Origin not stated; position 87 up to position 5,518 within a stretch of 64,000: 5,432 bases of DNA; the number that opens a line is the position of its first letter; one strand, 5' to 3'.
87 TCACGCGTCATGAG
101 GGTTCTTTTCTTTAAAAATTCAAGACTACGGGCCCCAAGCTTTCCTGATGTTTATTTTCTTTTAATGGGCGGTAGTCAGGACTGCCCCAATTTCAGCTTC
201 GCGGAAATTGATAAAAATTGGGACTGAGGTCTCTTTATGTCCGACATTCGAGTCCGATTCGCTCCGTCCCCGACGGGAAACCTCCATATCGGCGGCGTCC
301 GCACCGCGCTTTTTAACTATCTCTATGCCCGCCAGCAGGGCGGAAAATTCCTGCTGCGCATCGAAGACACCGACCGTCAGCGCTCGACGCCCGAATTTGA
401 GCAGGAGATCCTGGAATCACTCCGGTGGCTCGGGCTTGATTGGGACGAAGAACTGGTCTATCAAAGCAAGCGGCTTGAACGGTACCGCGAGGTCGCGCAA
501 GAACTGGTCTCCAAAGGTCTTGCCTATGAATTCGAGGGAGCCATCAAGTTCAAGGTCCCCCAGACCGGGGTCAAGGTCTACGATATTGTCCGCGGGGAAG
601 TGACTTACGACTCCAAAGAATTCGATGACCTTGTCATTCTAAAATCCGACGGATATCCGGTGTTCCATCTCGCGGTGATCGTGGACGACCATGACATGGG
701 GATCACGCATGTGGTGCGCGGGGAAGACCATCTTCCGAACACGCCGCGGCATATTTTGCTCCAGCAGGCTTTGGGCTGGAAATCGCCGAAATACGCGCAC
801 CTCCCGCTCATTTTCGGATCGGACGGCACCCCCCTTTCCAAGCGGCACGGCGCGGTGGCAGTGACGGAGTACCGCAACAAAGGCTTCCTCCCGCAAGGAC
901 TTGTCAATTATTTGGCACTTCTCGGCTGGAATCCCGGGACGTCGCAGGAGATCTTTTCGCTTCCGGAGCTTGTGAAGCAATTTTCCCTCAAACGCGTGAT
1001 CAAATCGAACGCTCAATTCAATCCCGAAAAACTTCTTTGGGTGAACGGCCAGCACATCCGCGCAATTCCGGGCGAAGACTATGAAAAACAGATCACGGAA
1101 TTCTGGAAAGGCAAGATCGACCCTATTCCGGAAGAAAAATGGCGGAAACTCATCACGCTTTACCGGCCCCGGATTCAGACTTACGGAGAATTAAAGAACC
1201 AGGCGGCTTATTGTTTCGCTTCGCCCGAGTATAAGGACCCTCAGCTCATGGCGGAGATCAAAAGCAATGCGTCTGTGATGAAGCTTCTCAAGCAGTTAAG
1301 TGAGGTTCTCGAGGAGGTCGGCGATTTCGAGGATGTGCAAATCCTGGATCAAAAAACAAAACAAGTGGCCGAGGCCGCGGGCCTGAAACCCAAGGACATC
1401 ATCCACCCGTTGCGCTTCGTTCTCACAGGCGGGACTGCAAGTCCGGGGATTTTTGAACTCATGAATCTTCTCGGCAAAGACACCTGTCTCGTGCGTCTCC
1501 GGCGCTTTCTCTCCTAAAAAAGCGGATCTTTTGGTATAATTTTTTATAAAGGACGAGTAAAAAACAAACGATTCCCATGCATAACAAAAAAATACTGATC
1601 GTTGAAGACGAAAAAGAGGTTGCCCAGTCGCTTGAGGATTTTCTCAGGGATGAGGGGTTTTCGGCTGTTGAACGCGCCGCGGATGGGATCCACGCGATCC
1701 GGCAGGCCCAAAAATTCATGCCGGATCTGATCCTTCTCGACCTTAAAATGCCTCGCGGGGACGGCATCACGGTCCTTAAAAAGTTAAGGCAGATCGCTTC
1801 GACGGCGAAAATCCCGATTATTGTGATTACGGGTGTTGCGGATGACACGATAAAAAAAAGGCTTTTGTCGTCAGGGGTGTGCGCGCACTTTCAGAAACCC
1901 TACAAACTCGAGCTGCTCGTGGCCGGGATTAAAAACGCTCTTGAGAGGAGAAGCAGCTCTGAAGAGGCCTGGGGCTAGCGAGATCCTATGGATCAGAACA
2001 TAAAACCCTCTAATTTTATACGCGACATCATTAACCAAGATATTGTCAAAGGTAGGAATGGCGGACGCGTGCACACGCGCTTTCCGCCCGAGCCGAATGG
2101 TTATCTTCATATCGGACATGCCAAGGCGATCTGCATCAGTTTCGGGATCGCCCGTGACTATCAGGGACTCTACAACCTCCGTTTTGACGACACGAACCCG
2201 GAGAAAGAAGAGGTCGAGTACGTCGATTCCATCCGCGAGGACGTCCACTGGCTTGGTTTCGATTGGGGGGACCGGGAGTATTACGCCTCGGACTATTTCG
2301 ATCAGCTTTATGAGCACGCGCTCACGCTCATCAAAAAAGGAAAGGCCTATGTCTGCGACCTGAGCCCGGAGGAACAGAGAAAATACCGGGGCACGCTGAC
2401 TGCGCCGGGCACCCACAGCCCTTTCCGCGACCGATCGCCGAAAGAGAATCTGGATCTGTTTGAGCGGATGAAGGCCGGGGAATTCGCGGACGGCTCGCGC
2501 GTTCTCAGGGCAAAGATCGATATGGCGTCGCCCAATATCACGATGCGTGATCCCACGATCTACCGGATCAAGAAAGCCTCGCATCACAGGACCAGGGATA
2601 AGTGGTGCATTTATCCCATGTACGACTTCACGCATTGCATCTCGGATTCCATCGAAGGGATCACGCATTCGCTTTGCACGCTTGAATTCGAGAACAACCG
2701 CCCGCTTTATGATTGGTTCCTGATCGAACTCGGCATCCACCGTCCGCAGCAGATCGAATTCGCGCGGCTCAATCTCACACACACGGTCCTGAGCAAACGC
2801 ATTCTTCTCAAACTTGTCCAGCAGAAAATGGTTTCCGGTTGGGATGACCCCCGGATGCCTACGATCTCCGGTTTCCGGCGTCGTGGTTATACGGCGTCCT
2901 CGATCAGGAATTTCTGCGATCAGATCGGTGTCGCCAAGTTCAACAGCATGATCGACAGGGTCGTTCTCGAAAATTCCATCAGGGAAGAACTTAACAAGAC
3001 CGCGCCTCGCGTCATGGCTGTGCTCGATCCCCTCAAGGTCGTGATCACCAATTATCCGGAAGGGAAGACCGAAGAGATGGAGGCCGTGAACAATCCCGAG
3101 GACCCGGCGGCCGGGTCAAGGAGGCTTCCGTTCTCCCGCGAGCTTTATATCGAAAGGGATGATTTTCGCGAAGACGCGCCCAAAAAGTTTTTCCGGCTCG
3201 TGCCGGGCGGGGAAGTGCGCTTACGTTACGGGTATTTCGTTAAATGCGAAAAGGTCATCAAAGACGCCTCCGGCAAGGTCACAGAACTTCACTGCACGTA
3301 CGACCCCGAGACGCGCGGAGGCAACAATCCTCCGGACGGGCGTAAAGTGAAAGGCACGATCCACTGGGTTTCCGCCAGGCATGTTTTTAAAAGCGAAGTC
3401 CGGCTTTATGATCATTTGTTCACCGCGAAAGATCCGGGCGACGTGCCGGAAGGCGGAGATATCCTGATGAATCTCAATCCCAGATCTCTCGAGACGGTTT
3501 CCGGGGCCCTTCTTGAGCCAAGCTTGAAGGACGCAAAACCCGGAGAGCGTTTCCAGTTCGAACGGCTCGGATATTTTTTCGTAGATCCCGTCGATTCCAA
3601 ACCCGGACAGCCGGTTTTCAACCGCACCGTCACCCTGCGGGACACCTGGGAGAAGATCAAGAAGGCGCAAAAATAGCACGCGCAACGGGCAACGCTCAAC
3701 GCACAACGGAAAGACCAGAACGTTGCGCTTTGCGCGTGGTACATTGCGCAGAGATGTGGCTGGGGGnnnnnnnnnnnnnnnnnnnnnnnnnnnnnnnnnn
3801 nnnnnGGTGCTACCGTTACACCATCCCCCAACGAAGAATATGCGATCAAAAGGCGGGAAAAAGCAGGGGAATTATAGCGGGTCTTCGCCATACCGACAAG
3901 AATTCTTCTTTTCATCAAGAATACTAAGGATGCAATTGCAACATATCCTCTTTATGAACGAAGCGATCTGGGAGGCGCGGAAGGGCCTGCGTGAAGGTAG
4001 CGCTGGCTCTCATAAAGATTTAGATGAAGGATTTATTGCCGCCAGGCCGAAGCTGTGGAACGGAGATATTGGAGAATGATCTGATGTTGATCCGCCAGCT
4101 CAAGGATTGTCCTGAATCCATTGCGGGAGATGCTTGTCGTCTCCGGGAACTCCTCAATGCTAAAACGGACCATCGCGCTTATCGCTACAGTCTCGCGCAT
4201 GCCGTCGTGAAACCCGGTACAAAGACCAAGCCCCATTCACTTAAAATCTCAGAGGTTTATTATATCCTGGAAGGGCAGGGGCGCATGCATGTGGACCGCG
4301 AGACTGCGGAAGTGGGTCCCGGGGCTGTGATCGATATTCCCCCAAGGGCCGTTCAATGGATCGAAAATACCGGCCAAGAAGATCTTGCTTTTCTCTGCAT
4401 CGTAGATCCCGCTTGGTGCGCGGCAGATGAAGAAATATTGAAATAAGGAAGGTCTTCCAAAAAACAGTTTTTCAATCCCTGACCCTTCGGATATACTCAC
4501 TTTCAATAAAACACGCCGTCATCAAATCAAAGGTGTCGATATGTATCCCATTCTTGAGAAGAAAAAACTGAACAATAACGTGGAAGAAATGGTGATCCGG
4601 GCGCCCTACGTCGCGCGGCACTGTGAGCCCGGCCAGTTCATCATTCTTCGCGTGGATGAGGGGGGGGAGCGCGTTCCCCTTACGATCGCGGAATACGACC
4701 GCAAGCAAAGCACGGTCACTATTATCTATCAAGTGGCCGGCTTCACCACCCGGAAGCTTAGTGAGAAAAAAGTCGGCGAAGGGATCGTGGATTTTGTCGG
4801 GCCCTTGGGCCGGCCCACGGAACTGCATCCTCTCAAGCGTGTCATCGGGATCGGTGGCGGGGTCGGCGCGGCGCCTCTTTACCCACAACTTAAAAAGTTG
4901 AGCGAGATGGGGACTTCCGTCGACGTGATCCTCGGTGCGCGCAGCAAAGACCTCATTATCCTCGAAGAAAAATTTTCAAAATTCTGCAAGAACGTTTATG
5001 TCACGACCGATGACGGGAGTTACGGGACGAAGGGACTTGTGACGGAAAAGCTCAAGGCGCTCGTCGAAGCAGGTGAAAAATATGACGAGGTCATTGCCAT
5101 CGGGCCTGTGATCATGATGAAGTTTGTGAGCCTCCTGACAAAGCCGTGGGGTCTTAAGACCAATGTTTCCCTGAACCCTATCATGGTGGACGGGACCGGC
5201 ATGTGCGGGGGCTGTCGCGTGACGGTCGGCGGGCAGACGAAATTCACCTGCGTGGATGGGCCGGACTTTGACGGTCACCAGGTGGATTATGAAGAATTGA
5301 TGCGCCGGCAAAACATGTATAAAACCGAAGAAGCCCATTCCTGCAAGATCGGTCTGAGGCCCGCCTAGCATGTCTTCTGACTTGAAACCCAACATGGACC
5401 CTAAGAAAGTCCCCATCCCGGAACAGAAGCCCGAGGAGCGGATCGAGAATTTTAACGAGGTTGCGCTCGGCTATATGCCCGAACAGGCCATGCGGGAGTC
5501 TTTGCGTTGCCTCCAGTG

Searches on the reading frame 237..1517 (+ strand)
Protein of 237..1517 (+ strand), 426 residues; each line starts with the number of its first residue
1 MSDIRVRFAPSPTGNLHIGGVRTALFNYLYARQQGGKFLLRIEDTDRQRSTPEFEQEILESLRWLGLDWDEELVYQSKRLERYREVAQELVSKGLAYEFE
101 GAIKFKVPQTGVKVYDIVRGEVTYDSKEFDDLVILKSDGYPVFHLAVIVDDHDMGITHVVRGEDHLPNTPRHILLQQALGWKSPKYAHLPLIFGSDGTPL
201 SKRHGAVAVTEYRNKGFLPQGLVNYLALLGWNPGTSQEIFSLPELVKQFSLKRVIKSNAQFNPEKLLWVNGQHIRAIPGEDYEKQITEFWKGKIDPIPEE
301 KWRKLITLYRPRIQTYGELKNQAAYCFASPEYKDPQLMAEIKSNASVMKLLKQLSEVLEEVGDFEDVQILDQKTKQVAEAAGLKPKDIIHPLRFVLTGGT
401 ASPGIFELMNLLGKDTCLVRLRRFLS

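Call 20: search_protein_families(library=pfam, proteins=[window:237-1517:+], max_evalue=0.1)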
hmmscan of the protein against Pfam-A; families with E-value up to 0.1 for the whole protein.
window:237-1517:+ (426 aa): 2 families
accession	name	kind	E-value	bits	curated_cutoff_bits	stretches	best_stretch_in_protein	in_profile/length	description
PF00749.27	tRNA-synt_1c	-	4.2e-90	302.3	23.4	2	102-268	145-314/314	tRNA synthetases class I (E and Q), catalytic domain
PF19269.4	Anticodon_2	-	2.6e-28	99.6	23.6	1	298-424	12-140/141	Anticodon binding domain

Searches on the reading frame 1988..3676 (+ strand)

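Call 20: search_protein_families(library=pfam, proteins=[window:1988-3676:+], max_evalue=0.1)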
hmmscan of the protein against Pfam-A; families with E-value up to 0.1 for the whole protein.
window:1988-3676:+ (562 aa): 3 families
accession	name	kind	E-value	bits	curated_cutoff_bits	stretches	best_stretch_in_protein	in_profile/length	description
PF00749.27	tRNA-synt_1c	-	1.5e-109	366.1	23.4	1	28-328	2-305/314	tRNA synthetases class I (E and Q), catalytic domain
PF03950.23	tRNA-synt_1c_C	-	9.7e-34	115.9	23.9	1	339-439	1-91/91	tRNA synthetases class I (E and Q), anti-codon binding domain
PF20974.2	tRNA-synt_1c_C2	-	3.2e-23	82.6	23.9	1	457-533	1-69/69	tRNA synthetases class I (E and Q), anti-codon binding domain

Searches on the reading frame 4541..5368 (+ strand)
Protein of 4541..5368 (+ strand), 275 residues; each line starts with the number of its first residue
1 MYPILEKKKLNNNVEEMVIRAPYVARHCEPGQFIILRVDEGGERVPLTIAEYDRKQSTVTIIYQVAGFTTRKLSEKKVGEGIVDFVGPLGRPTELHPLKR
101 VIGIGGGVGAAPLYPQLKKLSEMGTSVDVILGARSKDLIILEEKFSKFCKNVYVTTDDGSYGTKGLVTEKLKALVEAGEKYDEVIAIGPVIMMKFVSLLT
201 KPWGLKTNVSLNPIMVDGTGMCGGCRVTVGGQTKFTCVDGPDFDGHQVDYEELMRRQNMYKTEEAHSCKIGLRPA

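Call 20: search_protein_families(library=pfam, proteins=[window:4541-5368:+], max_evalue=0.1)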
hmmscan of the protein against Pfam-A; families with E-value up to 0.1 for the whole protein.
window:4541-5368:+ (275 aa): 3 families
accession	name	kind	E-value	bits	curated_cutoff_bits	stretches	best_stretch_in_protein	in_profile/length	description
PF10418.14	DHODB_Fe-S_bind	-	3.3e-13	49.6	23.9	1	212-249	1-41/41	Iron-sulfur cluster binding domain of dihydroorotate dehydrogenase B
PF00175.26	NAD_binding_1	-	1.6e-06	29.1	22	1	104-197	2-108/109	Oxidoreductase NAD-binding domain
PF24434.1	DUF7557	-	0.092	12.6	25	0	168-186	11-29/45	Family of unknown function (DUF7557)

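Call 38: search_protein_families(library=ncbifam, proteins=[window:4541-5368:+], max_evalue=0.00001)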
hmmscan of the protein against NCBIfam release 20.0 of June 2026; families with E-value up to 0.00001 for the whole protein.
window:4541-5368:+ (275 aa): 14 families
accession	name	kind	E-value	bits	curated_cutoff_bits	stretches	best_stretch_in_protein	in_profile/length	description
NF004862.0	PRK06222.1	subfamily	2.5e-123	411.1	220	1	1-268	1-268/281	sulfide/dihydroorotate dehydrogenase-like FAD/NAD-binding protein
NF009414.0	PRK12778.1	equivalog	3.9e-118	395.7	1103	1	1-267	1-267/752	bifunctional dihydroorotate dehydrogenase B NAD binding subunit/NADPH-dependent glutamate synthase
NF009413.0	PRK12775.1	equivalog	1.8e-94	317.4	1895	1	1-266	1-266/1006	putative trifunctional 2-polyprenylphenol hydroxylase/glutamate synthase subunit beta/ferritin domain-containing protein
NF009415.0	PRK12779.1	equivalog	6.8e-67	226.1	1519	1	3-268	652-938/944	putative bifunctional glutamate synthase subunit beta/2-polyprenylphenol hydroxylase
NF000796.0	PRK00054.1-1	equivalog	7.9e-43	146.5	224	1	12-255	16-242/254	dihydroorotate dehydrogenase electron transfer subunit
NF000799.0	PRK00054.1-4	equivalog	3.4e-41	141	314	1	4-247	9-255/258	dihydroorotate dehydrogenase electron transfer subunit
NF000798.0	PRK00054.1-3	equivalog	6.4e-40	137.3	219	1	4-248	10-242/244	dihydroorotate dehydrogenase electron transfer subunit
NF000797.0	PRK00054.1-2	equivalog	7.3e-37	127.1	270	1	4-245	19-262/267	dihydroorotate dehydrogenase electron transfer subunit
TIGR02911.1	sulfite_red_B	equivalog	5.8e-17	61.7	288.6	1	26-244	29-252/261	anaerobic sulfite reductase subunit AsrB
NF004470.0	PRK05802.1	equivalog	6.2e-14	51.7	313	1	4-233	70-309/330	sulfide/dihydroorotate dehydrogenase-like FAD/NAD-binding protein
NF006220.0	PRK08345.1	subfamily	5.1e-12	45.6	395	1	28-244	43-283/294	cytochrome-c3 hydrogenase subunit gamma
NF040830.1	sulfhyd_ShyC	equivalog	5.8e-09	35.5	600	1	29-244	40-277/288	NAD(P)-dependent hydrogenase/sulfhydrogenase 2 subunit gamma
NF040835.1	sulfhyd_HydG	equivalog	5.8e-08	32.3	650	1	28-244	50-280/292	NADPH-dependent hydrogenase/sulfhydrogenase 1 subunit gamma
NF040810.1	BenC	equivalog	9.1e-08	31.6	430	1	28-201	134-316/333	benzoate 1,2-dioxygenase electron transfer component BenC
